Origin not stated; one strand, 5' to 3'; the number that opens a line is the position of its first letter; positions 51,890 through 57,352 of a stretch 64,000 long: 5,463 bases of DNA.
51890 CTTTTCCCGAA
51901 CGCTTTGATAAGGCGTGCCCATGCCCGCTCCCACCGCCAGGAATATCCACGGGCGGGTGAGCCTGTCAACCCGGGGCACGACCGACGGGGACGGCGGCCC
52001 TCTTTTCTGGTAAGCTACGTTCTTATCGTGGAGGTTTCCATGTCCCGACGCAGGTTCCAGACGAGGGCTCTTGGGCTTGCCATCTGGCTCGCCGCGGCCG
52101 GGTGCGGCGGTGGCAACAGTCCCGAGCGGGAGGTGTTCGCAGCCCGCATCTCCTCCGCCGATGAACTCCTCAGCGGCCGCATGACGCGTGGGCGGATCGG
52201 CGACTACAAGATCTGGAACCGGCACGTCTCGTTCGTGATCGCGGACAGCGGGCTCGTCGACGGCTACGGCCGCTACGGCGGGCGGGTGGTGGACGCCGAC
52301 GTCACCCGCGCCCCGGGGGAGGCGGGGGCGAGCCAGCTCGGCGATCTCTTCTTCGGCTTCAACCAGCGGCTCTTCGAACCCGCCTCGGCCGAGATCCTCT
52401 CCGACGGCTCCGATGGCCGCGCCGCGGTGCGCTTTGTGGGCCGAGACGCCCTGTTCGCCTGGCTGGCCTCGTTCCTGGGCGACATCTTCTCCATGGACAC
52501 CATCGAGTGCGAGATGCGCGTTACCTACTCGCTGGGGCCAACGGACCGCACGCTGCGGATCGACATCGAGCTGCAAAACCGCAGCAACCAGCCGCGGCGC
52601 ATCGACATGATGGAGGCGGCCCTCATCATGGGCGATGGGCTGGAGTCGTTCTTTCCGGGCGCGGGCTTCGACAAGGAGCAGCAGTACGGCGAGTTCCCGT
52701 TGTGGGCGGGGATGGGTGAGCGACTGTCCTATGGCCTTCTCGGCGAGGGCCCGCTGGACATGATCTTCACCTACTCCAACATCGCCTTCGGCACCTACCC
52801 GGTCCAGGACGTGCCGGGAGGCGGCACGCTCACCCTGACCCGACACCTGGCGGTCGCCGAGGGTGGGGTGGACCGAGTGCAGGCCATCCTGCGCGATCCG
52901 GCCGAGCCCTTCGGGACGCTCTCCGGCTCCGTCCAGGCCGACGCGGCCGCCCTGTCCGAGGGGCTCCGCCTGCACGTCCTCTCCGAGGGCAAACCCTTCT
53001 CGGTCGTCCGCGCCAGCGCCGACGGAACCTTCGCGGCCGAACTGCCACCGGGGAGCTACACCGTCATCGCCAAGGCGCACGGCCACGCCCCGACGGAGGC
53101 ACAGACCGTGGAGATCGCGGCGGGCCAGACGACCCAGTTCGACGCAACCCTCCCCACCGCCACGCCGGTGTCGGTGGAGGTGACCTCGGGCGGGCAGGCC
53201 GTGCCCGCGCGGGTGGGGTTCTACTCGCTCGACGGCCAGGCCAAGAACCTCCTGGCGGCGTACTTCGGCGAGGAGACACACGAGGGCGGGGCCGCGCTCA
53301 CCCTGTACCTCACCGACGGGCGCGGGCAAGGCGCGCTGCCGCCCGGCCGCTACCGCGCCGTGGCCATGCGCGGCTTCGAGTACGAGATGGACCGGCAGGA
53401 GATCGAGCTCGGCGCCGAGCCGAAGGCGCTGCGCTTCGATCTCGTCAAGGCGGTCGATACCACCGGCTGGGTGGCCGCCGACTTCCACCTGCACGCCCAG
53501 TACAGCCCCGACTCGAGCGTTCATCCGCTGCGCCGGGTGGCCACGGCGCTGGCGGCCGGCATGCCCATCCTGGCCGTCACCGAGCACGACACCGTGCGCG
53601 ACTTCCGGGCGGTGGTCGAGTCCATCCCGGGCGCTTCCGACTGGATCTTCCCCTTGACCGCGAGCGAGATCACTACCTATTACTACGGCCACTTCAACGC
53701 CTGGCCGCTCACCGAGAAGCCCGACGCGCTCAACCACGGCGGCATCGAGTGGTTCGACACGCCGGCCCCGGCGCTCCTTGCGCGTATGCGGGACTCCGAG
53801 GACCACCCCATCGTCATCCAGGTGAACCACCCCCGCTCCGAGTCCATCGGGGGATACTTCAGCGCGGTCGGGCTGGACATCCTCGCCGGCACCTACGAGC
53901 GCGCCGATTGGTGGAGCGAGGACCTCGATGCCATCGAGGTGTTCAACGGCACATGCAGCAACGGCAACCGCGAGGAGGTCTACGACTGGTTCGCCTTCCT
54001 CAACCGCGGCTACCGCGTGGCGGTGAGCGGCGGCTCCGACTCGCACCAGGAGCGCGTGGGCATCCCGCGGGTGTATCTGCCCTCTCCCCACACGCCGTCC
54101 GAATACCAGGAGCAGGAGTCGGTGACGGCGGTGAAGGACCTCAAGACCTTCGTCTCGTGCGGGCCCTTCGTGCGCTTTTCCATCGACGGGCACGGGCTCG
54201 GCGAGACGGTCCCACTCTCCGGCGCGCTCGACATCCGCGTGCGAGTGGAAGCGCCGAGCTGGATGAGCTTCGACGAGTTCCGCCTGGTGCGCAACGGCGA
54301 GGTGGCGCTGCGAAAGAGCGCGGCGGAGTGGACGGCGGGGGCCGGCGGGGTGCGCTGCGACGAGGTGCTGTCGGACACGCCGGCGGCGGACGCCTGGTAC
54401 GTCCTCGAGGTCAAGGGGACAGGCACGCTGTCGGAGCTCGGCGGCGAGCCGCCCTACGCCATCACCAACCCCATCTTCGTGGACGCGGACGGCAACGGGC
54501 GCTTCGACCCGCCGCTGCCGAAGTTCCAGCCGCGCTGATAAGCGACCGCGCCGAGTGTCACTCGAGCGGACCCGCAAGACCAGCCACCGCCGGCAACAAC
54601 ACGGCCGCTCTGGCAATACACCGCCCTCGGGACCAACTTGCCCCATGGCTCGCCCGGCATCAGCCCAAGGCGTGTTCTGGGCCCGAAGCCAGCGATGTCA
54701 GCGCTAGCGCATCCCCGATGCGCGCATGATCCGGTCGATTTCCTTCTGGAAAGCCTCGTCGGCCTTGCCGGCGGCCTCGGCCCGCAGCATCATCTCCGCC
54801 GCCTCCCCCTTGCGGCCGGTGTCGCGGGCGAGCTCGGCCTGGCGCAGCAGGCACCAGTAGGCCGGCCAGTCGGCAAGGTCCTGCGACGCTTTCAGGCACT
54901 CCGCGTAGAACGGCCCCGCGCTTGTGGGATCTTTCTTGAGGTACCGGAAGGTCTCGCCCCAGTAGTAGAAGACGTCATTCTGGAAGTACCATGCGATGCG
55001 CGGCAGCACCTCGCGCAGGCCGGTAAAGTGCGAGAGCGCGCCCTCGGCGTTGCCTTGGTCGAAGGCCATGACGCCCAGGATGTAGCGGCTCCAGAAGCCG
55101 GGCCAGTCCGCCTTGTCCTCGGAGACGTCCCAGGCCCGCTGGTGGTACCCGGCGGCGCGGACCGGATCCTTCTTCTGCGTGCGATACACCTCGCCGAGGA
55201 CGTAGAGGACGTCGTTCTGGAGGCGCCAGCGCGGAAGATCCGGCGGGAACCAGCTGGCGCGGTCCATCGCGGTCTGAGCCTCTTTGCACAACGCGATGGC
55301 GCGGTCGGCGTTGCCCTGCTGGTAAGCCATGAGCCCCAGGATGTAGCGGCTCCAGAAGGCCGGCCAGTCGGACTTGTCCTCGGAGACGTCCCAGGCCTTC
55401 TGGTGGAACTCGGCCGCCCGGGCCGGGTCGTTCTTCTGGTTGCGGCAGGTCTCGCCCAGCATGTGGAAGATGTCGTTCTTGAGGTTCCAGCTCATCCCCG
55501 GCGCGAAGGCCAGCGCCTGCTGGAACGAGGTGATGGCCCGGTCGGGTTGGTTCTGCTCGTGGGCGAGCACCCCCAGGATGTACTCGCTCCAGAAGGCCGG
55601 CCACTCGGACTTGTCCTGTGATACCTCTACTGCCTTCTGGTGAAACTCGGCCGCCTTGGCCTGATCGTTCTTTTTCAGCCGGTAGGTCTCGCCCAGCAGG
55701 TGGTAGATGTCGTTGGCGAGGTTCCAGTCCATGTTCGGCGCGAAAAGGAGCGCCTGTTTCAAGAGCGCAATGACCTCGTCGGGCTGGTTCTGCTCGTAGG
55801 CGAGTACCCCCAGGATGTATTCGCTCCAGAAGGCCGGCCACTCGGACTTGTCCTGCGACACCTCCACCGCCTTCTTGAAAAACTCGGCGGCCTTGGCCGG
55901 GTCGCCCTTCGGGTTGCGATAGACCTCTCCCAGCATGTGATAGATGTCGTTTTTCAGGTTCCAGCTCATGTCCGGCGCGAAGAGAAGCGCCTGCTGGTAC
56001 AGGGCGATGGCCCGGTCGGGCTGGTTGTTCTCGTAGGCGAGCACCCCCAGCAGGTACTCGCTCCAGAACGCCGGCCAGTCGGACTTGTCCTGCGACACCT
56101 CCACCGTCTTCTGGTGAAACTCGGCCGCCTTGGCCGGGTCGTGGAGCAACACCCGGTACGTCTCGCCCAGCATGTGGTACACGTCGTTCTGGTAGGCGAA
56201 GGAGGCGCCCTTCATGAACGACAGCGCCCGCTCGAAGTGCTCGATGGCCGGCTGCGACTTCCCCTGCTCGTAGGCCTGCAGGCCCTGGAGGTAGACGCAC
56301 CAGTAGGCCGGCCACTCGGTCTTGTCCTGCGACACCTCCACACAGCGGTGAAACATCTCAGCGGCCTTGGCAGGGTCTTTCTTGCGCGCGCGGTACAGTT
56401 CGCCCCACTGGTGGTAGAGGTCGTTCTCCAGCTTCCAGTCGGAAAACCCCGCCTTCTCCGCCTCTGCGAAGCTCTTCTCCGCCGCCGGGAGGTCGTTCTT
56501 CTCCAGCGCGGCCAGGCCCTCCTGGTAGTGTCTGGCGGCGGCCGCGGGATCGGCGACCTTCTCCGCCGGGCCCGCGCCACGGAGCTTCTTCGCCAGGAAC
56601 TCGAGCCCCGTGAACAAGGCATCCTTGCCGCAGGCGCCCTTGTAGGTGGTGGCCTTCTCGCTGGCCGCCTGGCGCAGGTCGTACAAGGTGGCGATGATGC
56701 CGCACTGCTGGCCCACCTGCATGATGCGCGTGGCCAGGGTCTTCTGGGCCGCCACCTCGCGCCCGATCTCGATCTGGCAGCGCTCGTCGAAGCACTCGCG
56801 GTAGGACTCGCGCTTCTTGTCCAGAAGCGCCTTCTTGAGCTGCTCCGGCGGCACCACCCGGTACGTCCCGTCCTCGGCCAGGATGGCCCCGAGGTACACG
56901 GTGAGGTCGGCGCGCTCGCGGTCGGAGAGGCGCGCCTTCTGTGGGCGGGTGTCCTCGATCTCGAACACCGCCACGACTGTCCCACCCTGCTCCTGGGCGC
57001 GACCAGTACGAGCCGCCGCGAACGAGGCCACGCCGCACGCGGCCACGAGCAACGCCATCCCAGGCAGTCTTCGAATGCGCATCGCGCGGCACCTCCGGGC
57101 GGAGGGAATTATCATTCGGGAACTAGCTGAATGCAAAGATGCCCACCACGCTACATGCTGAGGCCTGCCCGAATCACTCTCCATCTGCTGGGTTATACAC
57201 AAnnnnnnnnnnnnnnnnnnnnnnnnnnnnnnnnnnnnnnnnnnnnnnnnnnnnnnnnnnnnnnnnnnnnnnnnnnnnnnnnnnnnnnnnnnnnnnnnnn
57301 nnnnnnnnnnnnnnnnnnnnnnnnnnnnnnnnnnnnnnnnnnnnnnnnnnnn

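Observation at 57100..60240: Low-GC islet encoding a lipoprotein, adjacent to a MORN/YwqK-like protein with a poly-Glu/Asp + Cys tail: possible horizontally acquired immunity/effector-like pair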

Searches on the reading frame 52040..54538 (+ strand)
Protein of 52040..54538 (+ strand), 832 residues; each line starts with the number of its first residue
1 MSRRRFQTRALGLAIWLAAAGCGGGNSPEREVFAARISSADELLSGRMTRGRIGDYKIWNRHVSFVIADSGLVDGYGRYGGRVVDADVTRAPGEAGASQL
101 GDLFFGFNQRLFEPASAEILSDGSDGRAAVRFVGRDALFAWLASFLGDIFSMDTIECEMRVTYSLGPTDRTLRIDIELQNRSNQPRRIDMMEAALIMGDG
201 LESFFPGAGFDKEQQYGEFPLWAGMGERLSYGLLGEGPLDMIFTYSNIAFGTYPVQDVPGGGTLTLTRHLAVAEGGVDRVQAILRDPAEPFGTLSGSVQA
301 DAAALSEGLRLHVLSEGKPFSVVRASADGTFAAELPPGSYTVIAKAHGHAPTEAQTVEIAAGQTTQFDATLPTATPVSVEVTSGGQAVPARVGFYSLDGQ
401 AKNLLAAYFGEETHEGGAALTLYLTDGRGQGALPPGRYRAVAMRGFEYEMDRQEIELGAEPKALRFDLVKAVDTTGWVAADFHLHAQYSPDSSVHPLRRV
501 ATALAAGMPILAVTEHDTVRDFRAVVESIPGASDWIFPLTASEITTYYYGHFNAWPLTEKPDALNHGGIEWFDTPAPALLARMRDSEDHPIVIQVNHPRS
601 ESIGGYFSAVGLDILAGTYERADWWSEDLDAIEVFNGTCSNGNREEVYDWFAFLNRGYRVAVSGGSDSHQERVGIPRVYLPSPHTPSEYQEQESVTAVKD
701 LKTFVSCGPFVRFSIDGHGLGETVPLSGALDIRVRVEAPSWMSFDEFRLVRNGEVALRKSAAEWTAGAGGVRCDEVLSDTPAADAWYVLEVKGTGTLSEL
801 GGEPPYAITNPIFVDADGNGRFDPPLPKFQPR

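Call 65: search_protein_families(library=pfam, proteins=[window:52040-54538:+], max_evalue=0.001)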
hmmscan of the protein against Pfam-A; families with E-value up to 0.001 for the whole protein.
window:52040-54538:+ (832 aa): 2 families
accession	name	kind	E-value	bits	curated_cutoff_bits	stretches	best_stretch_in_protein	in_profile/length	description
PF13620.12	CarboxypepD_reg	-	1.2e-10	42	32.3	1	293-371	1-81/82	Carboxypeptidase regulatory-like domain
PF02811.25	PHP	-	1.2e-05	26.1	26.4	1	481-545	1-64/164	PHP domain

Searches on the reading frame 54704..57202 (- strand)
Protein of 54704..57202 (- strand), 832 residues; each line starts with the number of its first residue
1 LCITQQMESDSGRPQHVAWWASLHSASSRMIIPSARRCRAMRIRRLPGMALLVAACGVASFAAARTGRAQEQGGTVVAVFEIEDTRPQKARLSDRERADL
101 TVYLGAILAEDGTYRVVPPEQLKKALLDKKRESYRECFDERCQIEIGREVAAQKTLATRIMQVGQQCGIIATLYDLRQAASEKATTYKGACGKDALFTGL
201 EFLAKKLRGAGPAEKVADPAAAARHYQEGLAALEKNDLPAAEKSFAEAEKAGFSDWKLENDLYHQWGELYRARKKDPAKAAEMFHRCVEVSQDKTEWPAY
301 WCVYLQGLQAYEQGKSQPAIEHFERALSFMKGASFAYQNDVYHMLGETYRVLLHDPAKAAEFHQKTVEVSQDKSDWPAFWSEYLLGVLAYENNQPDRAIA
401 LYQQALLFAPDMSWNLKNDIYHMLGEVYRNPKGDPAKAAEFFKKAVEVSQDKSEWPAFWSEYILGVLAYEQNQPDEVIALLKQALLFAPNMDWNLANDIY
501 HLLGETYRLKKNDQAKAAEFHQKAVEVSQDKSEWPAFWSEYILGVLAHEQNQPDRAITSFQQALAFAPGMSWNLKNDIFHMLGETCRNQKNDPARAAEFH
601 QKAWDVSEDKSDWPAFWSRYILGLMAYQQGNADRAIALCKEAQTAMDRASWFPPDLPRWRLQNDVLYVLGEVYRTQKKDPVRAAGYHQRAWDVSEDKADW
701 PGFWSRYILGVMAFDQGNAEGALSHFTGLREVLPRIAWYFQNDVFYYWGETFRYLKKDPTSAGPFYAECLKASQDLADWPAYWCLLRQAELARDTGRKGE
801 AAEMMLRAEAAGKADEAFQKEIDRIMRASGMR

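Call 4: search_protein_families(library=pfam, proteins=[window:54704-57202:-], max_evalue=1)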
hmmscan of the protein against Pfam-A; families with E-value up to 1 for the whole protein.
window:54704-57202:- (832 aa): 35 families (the best 25 are shown)
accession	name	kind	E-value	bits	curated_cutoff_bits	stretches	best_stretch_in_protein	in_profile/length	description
PF13424.12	TPR_12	-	8e-37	125.7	30.1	5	340-406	4-72/77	Tetratricopeptide repeat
PF00515.34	TPR_1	-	9.8e-24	82.6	27.8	5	383-411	5-33/34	Tetratricopeptide repeat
PF07719.23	TPR_2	-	9.8e-24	81.9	27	5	383-411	5-33/34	Tetratricopeptide repeat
PF17874.7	TPR_MalT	-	6.3e-22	78.7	45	2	465-655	8-200/336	MalT-like TPR region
PF13176.12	TPR_7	-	1.4e-19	68.9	27.9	1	421-453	2-33/36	Tetratricopeptide repeat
PF13181.12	TPR_8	-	2.7e-18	65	25.7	2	419-451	2-33/34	Tetratricopeptide repeat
PF13174.12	TPR_6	-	3e-18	65.6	26.3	1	383-406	4-27/33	Tetratricopeptide repeat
PF13432.12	TPR_16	-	4.2e-13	49.9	32.7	3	383-446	1-58/65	Tetratricopeptide repeat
PF14938.12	SNAP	-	6.3e-10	39.4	25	3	260-369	35-144/282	Soluble NSF attachment protein, SNAP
PF23557.1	TPR_leprecan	-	1.1e-07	32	27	1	293-328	160-195/310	Leprecan family TPR-like repeat region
PF13428.12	TPR_14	-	1.7e-07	31.7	23.5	0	383-411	5-33/44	Tetratricopeptide repeat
PF14559.12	TPR_19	-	1.5e-06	28.9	25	2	433-490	5-57/68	Tetratricopeptide repeat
PF13374.12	TPR_10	-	5e-06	26.8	27.5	0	622-642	8-28/42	Tetratricopeptide repeat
PF12895.13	ANAPC3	-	8.5e-06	26.4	27.2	0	618-643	25-50/82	Anaphase-promoting complex, cyclosome, subunit 3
PF23300.3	HEAT_Nup120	-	1.3e-05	25.5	29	0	300-339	26-65/170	Nucleoporin Nup120, HEAT repeats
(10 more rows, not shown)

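Call 5: search_protein_families(library=ncbifam, proteins=[window:54704-57202:-], max_evalue=0.1)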
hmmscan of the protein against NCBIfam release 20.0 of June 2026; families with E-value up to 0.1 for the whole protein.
window:54704-57202:- (832 aa): 15 families
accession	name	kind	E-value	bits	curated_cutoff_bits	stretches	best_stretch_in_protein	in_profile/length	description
NF040959.1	MamA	equivalog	1.1e-14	54.4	200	3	413-606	32-202/204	magnetosome protein MamA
NF047371.1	FlcA_CTERM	equivalog_domain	3.8e-14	52.1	300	1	216-295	116-189/646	periplasmic flagellar collar protein FlcA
NF002725.1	PRK02603.1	equivalog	3.5e-12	46.7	143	2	357-448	52-142/173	photosystem I assembly protein Ycf3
NF052415.1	T3SS_chap_SctY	equivalog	8.5e-11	42.3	70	1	384-459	11-80/106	type III secretion apparatus assembly chaperone SctY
TIGR02917.1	PEP_TPR_lipo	equivalog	1.1e-08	33.5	312.2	2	340-570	466-668/899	XrtA/PEP-CTERM system TPR-repeat protein PrsT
NF053720.1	NsdA_fam_reg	subfamily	1.5e-07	31.3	75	0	586-648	338-400/432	NsdA family TPR-like regulatory protein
NF052312.1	T9SS_PorW_SprE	equivalog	9.8e-07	27.8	250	1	485-575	167-254/716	type IX secretion system periplasmic lipoprotein PorW/SprE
TIGR02521.1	type_IV_pilW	equivalog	2.8e-06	27.1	154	0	388-453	40-99/234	type IV pilus biogenesis/stability protein PilW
NF053520.1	HK_Porph_FimS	equivalog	6.9e-06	24.6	600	1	386-530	131-276/618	sensor histidine kinase FimS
NF033758.1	gliding_GltE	equivalog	1.7e-05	24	225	0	539-642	88-180/411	adventurous gliding motility TPR repeat lipoprotein GltE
NF047507.1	TPR_BatC_Lepto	exception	2.2e-05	24.1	175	0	304-373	62-129/214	TPR repeat-containing protein BatC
NF038363.1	SecM_small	equivalog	0.00028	21.7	45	0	615-626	9-20/103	secA translation cis-regulator SecM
NF008952.0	PRK12295.1-5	equivalog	0.00061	19.1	360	0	669-695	87-113/363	ATP phosphoribosyltransferase regulatory subunit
TIGR02552.1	LcrH_SycD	equivalog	0.0097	15.6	104.8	0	543-615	58-124/136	SycD/LcrH family type III secretion system chaperone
NF033405.1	FosLL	exception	0.05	13.9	270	0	393-428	14-47/135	fosfomycin resistance glutathione transferase FosLL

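Call 38: search_protein_families(library=padloc, proteins=[window:54704-57082:-], max_evalue=0.01)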
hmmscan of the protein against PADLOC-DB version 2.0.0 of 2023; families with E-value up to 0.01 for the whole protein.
window:54704-57082:- (792 aa): 3 families
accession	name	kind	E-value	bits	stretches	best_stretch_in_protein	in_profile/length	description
PDLC01169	TPR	-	2.5e-10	38.2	1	424-530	83-182/252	TPR repeats containing protein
PDLC04383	PDC-M06A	-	1.1e-07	30.2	0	211-247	18-54/87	-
PDLC04385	PDC-M06A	-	4e-05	22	0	210-244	17-51/91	-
